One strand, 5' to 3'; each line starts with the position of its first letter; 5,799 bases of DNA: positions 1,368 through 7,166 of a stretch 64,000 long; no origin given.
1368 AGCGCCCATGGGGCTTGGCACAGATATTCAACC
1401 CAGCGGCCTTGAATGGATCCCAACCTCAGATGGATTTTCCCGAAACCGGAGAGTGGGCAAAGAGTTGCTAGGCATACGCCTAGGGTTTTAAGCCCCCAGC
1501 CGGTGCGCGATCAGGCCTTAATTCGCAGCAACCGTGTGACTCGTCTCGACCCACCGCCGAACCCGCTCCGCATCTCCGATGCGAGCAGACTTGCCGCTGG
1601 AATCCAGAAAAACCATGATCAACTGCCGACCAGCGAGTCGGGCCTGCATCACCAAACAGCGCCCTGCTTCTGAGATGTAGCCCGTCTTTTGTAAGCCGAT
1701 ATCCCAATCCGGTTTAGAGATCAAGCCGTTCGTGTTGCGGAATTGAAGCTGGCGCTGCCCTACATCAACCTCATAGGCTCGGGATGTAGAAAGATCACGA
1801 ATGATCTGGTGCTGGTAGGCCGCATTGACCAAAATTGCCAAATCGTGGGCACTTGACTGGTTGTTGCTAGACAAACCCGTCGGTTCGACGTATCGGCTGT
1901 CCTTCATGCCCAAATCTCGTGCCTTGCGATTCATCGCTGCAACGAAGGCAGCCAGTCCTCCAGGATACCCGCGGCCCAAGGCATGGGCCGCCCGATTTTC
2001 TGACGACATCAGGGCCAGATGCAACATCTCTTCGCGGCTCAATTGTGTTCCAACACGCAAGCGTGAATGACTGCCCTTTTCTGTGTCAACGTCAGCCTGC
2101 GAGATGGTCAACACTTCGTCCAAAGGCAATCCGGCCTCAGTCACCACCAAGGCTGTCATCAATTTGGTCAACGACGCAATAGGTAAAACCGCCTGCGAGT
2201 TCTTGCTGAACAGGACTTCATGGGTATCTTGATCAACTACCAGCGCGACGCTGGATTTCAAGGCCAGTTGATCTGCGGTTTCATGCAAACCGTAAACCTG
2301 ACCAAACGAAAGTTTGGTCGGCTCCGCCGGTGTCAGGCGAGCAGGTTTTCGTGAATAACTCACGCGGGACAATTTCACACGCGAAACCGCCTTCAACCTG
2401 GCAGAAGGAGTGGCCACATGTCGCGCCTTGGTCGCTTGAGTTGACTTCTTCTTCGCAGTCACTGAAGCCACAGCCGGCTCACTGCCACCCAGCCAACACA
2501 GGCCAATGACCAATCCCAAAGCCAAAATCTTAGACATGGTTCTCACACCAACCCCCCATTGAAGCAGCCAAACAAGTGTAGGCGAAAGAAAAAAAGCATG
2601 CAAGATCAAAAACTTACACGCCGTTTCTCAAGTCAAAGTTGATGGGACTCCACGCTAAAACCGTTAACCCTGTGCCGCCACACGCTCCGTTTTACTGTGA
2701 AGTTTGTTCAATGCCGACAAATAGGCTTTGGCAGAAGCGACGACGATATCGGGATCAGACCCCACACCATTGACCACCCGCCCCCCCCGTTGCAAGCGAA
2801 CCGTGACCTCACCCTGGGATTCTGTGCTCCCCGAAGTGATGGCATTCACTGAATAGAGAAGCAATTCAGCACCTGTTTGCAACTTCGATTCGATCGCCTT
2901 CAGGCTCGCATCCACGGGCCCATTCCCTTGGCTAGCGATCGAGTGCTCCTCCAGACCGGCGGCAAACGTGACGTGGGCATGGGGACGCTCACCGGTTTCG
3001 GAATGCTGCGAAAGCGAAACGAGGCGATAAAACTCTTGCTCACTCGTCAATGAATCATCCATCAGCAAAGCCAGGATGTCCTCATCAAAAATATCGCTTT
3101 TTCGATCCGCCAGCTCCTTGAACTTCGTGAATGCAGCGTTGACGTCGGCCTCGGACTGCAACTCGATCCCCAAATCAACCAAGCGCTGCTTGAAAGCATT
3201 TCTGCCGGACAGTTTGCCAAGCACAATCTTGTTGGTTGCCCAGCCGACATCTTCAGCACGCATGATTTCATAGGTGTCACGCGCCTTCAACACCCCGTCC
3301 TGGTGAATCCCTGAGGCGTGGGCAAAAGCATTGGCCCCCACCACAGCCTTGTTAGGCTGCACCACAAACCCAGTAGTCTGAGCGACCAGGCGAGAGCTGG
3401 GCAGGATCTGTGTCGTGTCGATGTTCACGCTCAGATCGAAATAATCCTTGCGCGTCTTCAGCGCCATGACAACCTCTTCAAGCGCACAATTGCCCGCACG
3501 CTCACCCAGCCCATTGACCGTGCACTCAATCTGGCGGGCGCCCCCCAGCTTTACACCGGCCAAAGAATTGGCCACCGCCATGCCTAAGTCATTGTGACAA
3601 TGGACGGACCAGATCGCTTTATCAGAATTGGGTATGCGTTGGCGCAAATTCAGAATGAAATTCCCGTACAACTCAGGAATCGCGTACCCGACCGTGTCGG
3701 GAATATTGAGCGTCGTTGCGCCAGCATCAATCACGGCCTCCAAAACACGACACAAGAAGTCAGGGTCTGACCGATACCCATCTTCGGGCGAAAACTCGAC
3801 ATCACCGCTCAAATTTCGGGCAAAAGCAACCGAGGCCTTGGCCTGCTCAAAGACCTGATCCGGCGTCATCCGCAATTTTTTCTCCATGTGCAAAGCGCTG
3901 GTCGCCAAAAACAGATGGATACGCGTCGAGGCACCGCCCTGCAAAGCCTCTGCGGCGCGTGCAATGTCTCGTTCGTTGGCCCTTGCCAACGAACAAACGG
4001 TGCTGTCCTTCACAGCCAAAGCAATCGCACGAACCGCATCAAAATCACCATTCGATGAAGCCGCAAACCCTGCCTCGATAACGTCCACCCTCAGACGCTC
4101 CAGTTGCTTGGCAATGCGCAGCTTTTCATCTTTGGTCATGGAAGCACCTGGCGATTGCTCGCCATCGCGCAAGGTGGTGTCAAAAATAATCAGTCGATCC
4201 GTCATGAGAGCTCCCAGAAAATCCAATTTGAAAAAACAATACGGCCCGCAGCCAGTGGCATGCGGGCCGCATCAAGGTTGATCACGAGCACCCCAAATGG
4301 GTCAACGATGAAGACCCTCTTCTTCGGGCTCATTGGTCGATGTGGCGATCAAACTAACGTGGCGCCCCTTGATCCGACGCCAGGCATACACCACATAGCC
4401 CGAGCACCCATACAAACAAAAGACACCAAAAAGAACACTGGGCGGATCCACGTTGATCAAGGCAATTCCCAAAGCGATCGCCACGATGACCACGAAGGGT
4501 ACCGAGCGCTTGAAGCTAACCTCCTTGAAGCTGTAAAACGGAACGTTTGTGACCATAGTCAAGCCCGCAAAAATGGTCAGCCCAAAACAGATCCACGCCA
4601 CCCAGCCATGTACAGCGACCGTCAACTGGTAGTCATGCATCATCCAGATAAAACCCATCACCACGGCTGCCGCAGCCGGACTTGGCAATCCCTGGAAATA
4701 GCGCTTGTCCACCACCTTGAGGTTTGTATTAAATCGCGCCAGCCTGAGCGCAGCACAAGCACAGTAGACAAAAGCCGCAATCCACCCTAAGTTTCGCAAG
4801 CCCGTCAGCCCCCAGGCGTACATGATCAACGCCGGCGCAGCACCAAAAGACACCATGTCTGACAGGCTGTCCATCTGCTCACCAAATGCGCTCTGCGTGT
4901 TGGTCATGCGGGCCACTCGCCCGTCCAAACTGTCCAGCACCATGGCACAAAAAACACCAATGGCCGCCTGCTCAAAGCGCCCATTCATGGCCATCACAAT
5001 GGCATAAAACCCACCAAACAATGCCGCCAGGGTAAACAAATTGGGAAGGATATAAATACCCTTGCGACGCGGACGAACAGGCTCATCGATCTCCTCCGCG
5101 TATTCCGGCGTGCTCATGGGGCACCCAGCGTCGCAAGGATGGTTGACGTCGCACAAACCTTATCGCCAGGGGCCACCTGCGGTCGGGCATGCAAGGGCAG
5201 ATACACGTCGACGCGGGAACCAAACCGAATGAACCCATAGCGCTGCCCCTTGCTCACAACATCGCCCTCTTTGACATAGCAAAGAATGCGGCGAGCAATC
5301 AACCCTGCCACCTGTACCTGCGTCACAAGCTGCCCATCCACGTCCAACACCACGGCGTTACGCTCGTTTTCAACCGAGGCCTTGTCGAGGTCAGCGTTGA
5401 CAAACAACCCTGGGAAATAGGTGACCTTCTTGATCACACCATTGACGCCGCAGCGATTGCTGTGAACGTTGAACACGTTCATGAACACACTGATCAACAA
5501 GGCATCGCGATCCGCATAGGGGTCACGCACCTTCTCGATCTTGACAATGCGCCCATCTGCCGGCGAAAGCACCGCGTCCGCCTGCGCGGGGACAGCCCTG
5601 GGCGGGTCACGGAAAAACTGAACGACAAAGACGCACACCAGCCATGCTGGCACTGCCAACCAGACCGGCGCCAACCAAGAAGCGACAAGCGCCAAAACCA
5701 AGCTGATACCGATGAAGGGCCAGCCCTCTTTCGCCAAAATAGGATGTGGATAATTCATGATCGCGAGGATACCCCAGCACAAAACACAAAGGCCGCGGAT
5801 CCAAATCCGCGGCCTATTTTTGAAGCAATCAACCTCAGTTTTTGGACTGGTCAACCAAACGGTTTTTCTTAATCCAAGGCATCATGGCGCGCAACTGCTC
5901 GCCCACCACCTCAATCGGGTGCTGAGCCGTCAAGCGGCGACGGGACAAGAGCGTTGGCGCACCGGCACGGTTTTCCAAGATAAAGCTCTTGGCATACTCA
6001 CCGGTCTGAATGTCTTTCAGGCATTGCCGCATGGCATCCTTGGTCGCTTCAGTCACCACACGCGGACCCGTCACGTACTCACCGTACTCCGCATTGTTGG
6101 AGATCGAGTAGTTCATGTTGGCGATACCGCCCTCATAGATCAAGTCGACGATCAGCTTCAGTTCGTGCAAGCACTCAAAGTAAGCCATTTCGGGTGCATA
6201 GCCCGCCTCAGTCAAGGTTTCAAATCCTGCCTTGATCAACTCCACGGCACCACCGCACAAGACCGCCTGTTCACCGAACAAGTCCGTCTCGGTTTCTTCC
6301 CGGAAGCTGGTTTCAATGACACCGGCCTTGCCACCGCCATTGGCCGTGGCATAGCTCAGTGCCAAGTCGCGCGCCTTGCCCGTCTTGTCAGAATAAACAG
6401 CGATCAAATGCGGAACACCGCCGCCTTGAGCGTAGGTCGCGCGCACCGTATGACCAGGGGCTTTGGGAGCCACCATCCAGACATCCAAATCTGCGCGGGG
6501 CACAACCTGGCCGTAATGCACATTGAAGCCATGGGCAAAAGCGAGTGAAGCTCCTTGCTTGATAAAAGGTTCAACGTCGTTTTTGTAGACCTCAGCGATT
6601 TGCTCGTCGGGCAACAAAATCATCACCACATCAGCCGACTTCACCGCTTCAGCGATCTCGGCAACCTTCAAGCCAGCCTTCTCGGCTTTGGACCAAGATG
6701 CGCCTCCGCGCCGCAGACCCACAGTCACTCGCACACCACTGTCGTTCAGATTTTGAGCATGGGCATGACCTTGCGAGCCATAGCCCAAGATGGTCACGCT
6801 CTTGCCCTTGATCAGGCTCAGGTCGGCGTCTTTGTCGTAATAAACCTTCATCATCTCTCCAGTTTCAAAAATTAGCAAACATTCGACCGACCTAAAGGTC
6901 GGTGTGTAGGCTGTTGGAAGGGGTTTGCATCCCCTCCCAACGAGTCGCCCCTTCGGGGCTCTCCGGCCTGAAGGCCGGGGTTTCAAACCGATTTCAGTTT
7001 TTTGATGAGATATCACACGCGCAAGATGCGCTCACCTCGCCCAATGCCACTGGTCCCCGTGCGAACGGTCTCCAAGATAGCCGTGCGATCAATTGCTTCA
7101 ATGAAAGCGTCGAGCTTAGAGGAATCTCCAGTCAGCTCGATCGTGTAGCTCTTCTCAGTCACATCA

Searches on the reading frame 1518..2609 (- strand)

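Call 25: search_protein_families(library=ncbifam, proteins=[window:1518-2609:-], max_evalue=0.00001)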
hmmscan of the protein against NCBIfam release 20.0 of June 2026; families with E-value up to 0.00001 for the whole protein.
window:1518-2609:- (363 aa): 8 families
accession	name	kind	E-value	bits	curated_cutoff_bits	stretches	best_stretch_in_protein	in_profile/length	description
NF008668.0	PRK11669.1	equivalog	3.5e-93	312.2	294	1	112-359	36-285/316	D-alanyl-D-alanine endopeptidase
NF000471.1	vanY_of_D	exception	1.1e-21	77.5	625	1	115-346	95-343/354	transpeptidase-like D-Ala-D-Ala carboxypeptidase VanY-D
NF008489.0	PRK11397.1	equivalog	9.5e-17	60.8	610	1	117-357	35-282/389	serine-type D-Ala-D-Ala carboxypeptidase DacD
NF038273.1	strep_PBP3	exception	2.9e-16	59.5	490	1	110-338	19-268/407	D-alanyl-D-alanine carboxypeptidase PBP3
NF007445.0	PRK10001.1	equivalog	6.2e-15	54.9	765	1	111-353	31-280/400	serine-type D-Ala-D-Ala carboxypeptidase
NF038258.2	PBP4_Staph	exception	1.3e-14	53.9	500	1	124-249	45-177/366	penicillin-binding protein PBP4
NF008059.0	PRK10793.1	equivalog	3.3e-14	52.4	694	1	122-353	49-287/403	D-alanyl-D-alanine carboxypeptidase DacA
NF033103.1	bla_class_A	equivalog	4.4e-06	26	200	0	125-239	18-130/257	class A beta-lactamase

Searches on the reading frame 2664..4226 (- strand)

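Call 25: search_protein_families(library=ncbifam, proteins=[window:2664-4226:-], max_evalue=0.00001)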
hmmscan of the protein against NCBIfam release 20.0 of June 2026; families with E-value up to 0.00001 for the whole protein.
window:2664-4226:- (520 aa): 21 families
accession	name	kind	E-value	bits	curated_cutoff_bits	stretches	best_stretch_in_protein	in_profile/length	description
NF002087.0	PRK00915.1-4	equivalog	6e-265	879.6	729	1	8-519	3-512/516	2-isopropylmalate synthase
NF002086.0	PRK00915.1-3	equivalog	5.6e-218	724.6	532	1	8-515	3-507/516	2-isopropylmalate synthase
TIGR00973.1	leuA_bact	equivalog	2e-205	683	598.7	1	11-507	1-494/494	2-isopropylmalate synthase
NF002088.0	PRK00915.1-5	equivalog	1.2e-184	614.6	697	1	11-515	3-504/514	2-isopropylmalate synthase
NF002084.0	PRK00915.1-1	equivalog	2.4e-178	593.9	748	1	8-512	1-502/523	2-isopropylmalate synthase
NF002085.0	PRK00915.1-2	subfamily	2.7e-134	448.7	517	1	9-512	11-502/504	2-isopropylmalate synthase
NF041069.1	IPMS_Sufob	equivalog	1.2e-111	373.6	600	1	14-385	3-362/371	isopropylmalate synthase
TIGR02090.1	LEU1_arch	subfamily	1.5e-111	373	484.75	1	14-386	3-361/363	isopropylmalate/citramalate/homocitrate synthases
TIGR02660.1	nifV_homocitr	equivalog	1.4e-87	294.4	462.9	1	12-383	2-360/365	homocitrate synthase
TIGR02146.1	LysS_fung_arch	equivalog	1e-74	251.8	413.55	1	14-359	1-333/344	homocitrate synthase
NF042434.1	IPMS_Lepto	equivalog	2e-73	247.5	500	1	12-375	6-372/374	2-isopropylmalate synthase LeuA2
TIGR00977.1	citramal_synth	equivalog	8.3e-61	205.9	450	1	12-514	2-522/526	citramalate synthase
NF042433.1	CitmalDyn_Leptosp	equivalog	1.5e-58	198.7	950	1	10-507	6-508/514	(R)-citramalate synthase CimA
NF002991.1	PRK03739.1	subfamily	4.9e-56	190.5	455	2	16-329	31-354/550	2-isopropylmalate synthase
TIGR00970.1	leuA_yeast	equivalog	1.2e-45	156.1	697.4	1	16-509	31-562/564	2-isopropylmalate synthase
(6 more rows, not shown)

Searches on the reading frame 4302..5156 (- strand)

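Call 25: search_protein_families(library=ncbifam, proteins=[window:4302-5156:-], max_evalue=0.00001)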
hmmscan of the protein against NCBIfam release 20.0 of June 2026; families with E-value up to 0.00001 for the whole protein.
window:4302-5156:- (284 aa): 7 families
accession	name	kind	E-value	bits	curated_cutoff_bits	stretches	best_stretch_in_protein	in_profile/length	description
NF038087.1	arch_ser_synth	exception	1.7e-35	122.6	240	1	37-248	6-211/216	archaetidylserine synthase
TIGR00473.1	pssA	equivalog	3.7e-34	118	107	1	43-179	2-135/153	CDP-diacylglycerol--serine O-phosphatidyltransferase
TIGR04217.1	archae_ser_T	exception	3e-30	105.6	200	1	36-230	8-189/221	archaetidylserine synthase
NF038086.1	anchor_synt_A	exception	5.6e-13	49.2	200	1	44-167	16-143/222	protein sorting system archaetidylserine synthase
NF040950.1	archin_ph_syn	equivalog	3.2e-11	43.5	180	1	32-113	20-102/191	archaetidylinositol phosphate synthase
NF045883.1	PIPSynth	equivalog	6e-08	32.6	170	1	33-132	20-120/197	phosphatidylinositol phosphate synthase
NF045887.1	PhCholSynPs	equivalog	5.5e-06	26.1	300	1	42-260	19-228/235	phosphatidylcholine synthase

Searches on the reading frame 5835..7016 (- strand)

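Call 25: search_protein_families(library=ncbifam, proteins=[window:5835-7016:-], max_evalue=0.00001)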
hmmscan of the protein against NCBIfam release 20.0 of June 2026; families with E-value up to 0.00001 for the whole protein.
window:5835-7016:- (393 aa): 4 families
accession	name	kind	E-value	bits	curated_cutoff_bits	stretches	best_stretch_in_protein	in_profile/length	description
NF004017.0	PRK05479.1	equivalog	1.5e-170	566.3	336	1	55-390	1-336/337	ketol-acid reductoisomerase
NF009940.0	PRK13403.1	equivalog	3e-136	453.7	406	1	56-385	1-329/335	ketol-acid reductoisomerase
TIGR00465.1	ilvC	equivalog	6.5e-132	439.3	226.15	1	69-382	1-313/314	ketol-acid reductoisomerase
NF003557.0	PRK05225.1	equivalog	1.7e-65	221.4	713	2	65-255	31-227/491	ketol-acid reductoisomerase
